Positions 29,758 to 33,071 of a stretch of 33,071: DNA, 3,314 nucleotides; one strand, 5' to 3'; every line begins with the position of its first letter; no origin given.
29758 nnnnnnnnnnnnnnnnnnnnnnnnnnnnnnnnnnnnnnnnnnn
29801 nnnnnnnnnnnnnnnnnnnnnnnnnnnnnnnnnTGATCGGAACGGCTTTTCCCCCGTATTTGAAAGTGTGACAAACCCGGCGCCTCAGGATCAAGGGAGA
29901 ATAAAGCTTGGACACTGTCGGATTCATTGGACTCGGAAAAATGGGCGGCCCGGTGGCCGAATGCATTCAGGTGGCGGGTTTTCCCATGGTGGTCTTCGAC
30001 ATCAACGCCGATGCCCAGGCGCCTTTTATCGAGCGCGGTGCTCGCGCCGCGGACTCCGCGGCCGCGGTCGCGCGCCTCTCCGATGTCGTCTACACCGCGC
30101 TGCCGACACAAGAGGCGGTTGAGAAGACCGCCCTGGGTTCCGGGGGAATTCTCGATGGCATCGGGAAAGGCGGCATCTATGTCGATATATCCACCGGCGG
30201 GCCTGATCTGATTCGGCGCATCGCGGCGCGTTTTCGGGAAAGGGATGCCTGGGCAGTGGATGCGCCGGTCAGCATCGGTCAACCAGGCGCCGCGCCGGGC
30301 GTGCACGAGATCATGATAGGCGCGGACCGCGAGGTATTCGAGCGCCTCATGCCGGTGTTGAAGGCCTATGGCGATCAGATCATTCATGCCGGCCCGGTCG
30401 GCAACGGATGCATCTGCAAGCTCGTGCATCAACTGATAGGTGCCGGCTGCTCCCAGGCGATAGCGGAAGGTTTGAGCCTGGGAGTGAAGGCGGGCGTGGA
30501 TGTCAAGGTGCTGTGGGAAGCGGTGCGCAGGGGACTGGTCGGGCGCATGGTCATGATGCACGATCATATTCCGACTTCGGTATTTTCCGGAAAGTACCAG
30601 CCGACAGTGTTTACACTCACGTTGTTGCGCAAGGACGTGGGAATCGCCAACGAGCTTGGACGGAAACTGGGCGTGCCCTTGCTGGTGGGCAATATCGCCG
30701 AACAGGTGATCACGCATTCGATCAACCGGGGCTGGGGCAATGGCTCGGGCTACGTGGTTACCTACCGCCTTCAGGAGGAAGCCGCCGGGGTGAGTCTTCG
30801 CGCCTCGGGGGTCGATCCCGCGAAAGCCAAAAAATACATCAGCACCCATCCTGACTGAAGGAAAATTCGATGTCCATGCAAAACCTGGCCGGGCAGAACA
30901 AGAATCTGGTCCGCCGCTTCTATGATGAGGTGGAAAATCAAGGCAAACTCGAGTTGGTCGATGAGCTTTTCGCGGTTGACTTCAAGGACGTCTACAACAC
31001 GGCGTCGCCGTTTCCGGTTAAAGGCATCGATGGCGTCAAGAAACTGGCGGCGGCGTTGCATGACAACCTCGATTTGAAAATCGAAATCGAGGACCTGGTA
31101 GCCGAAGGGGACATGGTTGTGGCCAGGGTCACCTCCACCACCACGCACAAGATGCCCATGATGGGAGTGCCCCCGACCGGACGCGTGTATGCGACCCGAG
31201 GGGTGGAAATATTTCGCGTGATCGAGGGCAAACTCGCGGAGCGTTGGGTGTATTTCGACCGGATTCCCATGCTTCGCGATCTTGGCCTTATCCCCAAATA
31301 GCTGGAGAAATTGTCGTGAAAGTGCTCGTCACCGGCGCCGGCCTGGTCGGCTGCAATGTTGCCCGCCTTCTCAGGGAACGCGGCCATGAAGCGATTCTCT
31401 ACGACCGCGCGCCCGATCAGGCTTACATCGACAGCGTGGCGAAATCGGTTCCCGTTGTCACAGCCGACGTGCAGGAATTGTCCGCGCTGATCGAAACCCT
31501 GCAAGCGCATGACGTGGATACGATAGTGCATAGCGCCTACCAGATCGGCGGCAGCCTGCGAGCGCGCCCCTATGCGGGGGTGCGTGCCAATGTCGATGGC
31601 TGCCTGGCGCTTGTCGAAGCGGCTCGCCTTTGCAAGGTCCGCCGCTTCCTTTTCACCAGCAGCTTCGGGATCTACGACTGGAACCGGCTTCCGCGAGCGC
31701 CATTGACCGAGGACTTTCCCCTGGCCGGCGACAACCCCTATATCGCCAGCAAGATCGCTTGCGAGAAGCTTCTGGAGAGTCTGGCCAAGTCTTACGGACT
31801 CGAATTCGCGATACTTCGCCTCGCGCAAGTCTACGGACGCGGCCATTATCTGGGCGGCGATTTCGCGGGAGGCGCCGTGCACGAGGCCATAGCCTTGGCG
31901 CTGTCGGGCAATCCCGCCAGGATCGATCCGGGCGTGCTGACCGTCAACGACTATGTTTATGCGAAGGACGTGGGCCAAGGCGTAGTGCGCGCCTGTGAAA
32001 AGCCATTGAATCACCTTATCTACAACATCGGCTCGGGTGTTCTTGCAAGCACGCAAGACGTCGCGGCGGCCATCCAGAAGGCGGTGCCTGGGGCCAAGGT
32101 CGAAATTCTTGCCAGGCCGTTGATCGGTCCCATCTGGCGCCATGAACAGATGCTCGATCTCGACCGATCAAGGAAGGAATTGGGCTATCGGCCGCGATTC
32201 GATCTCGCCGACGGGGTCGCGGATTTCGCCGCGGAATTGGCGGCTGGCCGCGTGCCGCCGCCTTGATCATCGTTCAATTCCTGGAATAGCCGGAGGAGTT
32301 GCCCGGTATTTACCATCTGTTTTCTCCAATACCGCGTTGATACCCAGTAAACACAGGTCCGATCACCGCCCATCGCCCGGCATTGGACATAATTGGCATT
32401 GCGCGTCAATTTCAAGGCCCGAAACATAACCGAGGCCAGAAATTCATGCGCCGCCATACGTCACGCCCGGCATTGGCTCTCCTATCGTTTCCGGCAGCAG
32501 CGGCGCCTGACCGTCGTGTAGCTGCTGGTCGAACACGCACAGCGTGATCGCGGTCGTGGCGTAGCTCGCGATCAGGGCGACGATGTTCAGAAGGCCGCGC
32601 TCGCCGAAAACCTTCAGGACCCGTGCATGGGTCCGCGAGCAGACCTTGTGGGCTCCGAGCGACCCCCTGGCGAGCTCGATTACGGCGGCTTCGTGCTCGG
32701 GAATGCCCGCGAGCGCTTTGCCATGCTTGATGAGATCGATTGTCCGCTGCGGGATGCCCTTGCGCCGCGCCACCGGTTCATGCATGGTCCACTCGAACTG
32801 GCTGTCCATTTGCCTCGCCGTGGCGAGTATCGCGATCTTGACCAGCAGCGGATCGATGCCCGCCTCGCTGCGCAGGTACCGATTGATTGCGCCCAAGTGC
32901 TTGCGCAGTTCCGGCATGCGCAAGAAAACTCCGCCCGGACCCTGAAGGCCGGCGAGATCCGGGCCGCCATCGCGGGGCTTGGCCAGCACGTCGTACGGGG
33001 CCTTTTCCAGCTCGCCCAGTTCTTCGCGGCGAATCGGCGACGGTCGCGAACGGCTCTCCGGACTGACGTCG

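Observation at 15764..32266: Candidate undescribed catabolic module: Ltp2-like aldolase-DUF35-CoA-transferase operon divergent from a biotin-less carboxyltransferase and an acetone-carboxylase-like HyuA/HyuB-gamma enzyme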

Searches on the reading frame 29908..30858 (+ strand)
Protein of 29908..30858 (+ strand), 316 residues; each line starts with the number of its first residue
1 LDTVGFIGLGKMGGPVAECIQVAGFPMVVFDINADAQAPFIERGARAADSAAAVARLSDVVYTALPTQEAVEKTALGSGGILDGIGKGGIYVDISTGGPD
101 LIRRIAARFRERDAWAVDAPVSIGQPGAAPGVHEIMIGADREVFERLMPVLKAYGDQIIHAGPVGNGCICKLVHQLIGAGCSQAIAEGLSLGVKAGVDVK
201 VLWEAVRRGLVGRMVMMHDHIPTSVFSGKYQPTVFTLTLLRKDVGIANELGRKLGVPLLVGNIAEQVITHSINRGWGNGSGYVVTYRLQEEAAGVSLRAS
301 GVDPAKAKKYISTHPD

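Call 5: search_protein_families(library=pfam, proteins=[window:29908-30858:+], max_evalue=0.01)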
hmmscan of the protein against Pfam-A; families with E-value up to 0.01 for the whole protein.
window:29908-30858:+ (316 aa): 5 families
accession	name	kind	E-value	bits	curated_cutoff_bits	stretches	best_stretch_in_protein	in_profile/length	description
PF03446.21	NAD_binding_2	-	7.3e-37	127.3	21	1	3-162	1-161/161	NAD binding domain of 6-phosphogluconate dehydrogenase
PF14833.11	NAD_binding_11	-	2.2e-22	80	30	1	165-271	1-105/122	NAD-binding of NADP-dependent 3-hydroxyisobutyrate dehydrogenase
PF02826.25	2-Hacid_dh_C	-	4.5e-06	26.6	25.1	1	3-72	38-106/178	D-isomer specific 2-hydroxyacid dehydrogenase, NAD binding domain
PF02737.24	3HCDH_N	-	0.004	17.5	22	1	3-55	1-53/180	3-hydroxyacyl-CoA dehydrogenase, NAD binding domain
PF03807.23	F420_oxidored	-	0.0076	17.3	21.6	1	3-72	1-74/94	NADP oxidoreductase coenzyme F420-dependent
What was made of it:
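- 29908..30858 (+): Beta-hydroxyacid dehydrogenase (HIBADH / tartronate-semialdehyde-reductase family). NAD_binding_2 + NAD_binding_11 (call 5).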

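Call 8: search_protein_families(library=ncbifam, proteins=[window:29908-30858:+], max_evalue=0.00001)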
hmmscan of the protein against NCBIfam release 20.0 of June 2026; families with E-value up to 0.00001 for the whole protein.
window:29908-30858:+ (316 aa): 10 families
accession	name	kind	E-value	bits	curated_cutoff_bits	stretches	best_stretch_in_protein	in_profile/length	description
NF008592.0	PRK11559.1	equivalog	1.9e-55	188.2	397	1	3-267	4-265/296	2-hydroxy-3-oxopropionate reductase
TIGR01505.1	tartro_sem_red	equivalog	2.7e-53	181.1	340.75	1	4-274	2-269/291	2-hydroxy-3-oxopropionate reductase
TIGR01692.1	HIBADH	equivalog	1.8e-45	155.5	291.6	1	6-277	1-276/288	3-hydroxyisobutyrate dehydrogenase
NF012005.0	PRK15461.1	equivalog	7.4e-40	137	348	1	1-279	1-277/298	sulfolactaldehyde 3-reductase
NF043037.1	ThreonDh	equivalog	4.3e-38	131.4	350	1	3-279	4-278/297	L-threonate dehydrogenase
NF011633.0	PRK15059.1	equivalog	2.6e-32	112.2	451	1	4-256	3-251/292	2-hydroxy-3-oxopropionate reductase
NF007161.0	PRK09599.1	subfamily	4.7e-22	78.6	271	1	4-211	3-216/302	NADP-dependent phosphogluconate dehydrogenase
TIGR00872.1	gnd_rel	equivalog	1.1e-15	57.7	297.2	1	4-200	3-202/299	phosphogluconate dehydrogenase (NAD(+)-dependent, decarboxylating)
NF006765.0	PRK09287.1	equivalog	7e-08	31.8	413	1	3-191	5-203/476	NADP-dependent phosphogluconate dehydrogenase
TIGR00873.1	gnd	equivalog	2.9e-06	26.4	426.7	1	4-191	2-199/467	decarboxylating NADP(+)-dependent phosphogluconate dehydrogenase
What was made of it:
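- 29908..30858 (+): NCBIfam hits are below cut-off (call 8).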

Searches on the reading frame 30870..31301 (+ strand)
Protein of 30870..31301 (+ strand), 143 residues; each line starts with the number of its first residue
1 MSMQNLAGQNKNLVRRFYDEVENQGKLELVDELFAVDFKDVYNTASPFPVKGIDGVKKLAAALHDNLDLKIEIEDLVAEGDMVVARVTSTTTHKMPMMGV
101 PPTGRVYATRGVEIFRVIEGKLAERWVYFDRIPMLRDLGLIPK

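Call 5: search_protein_families(library=pfam, proteins=[window:30870-31301:+], max_evalue=0.01)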
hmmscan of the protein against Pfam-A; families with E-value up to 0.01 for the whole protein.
window:30870-31301:+ (143 aa): 3 families
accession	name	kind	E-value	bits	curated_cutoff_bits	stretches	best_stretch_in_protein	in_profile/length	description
PF07366.18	SnoaL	-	2.3e-30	105.4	28.4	1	13-138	2-126/126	SnoaL-like polyketide cyclase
PF12680.13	SnoaL_2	-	1.3e-18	67.9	27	1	14-124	1-101/102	SnoaL-like domain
PF14534.12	DUF4440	-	0.0042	17.9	25.2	1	20-106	10-92/107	Domain of unknown function (DUF4440)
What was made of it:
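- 30870..31301 (+): SnoaL-like (NTF2-fold) protein. Pfam SnoaL (call 5).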

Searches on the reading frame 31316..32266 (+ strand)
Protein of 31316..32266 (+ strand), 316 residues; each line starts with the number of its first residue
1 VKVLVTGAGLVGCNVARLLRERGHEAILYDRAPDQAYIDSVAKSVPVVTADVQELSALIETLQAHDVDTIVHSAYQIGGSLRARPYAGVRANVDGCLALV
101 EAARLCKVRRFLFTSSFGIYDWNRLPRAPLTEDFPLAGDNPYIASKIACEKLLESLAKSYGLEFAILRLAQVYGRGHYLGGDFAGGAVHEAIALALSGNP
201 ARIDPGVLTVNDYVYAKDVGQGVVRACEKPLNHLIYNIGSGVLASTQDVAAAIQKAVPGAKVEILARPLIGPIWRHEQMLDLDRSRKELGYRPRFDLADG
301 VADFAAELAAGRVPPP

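Call 5: search_protein_families(library=pfam, proteins=[window:31316-32266:+], max_evalue=0.01)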
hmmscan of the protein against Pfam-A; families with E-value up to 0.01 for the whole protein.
window:31316-32266:+ (316 aa): 11 families
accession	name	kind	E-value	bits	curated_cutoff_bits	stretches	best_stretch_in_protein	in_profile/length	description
PF01370.27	Epimerase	-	3.9e-38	131.7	20.9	1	3-239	1-240/240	NAD dependent epimerase/dehydratase family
PF16363.11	GDP_Man_Dehyd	-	1.4e-23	84.3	27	1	4-303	1-331/332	GDP-mannose 4,6 dehydratase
PF13460.12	NAD_binding_10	-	5e-12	46.5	27.2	1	8-171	3-145/184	NAD(P)H-binding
PF04321.23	RmlD_sub_bind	-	1.6e-09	37.7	27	1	1-183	1-159/287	RmlD substrate binding domain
PF01073.25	3Beta_HSD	-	4.2e-08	33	22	1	5-178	3-187/280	3-beta hydroxysteroid dehydrogenase/isomerase family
PF07993.18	NAD_binding_4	-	5.7e-08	32.6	20.1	1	22-174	41-209/258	Male sterility protein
PF02719.21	Polysacc_synt_2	-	8.8e-07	28.8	20.2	1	4-115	2-127/293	Polysaccharide biosynthesis protein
PF01266.30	DAO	-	0.00077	19.5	27.9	1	2-36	1-35/353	FAD dependent oxidoreductase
PF13450.12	NAD_binding_8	-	0.0028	18.3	21.9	1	6-34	2-30/68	NAD(P)-binding Rossmann-like domain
PF00106.31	adh_short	-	0.0038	17.2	26.6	0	3-63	3-69/195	short chain dehydrogenase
PF02254.24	TrkA_N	-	0.0051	17.6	23.8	1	3-71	1-67/116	TrkA-N domain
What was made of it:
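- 31316..32266 (+): Extended SDR (NAD-dependent epimerase/dehydratase, 3-beta-HSD-like). Pfam Epimerase (call 5).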

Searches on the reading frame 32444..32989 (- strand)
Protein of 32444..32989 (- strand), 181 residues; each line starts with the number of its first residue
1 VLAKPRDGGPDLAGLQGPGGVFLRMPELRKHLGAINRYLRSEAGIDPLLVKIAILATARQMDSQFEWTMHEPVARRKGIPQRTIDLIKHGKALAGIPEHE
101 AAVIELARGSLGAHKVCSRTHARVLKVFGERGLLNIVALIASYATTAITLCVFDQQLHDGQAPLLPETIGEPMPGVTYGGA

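Call 5: search_protein_families(library=pfam, proteins=[window:32444-32989:-], max_evalue=0.01)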
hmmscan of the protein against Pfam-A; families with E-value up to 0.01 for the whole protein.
window:32444-32989:- (181 aa): 1 family
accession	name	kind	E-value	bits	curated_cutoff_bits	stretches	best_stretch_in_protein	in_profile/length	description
PF02627.25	CMD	-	4.3e-05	23.9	23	1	26-103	1-79/84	Carboxymuconolactone decarboxylase family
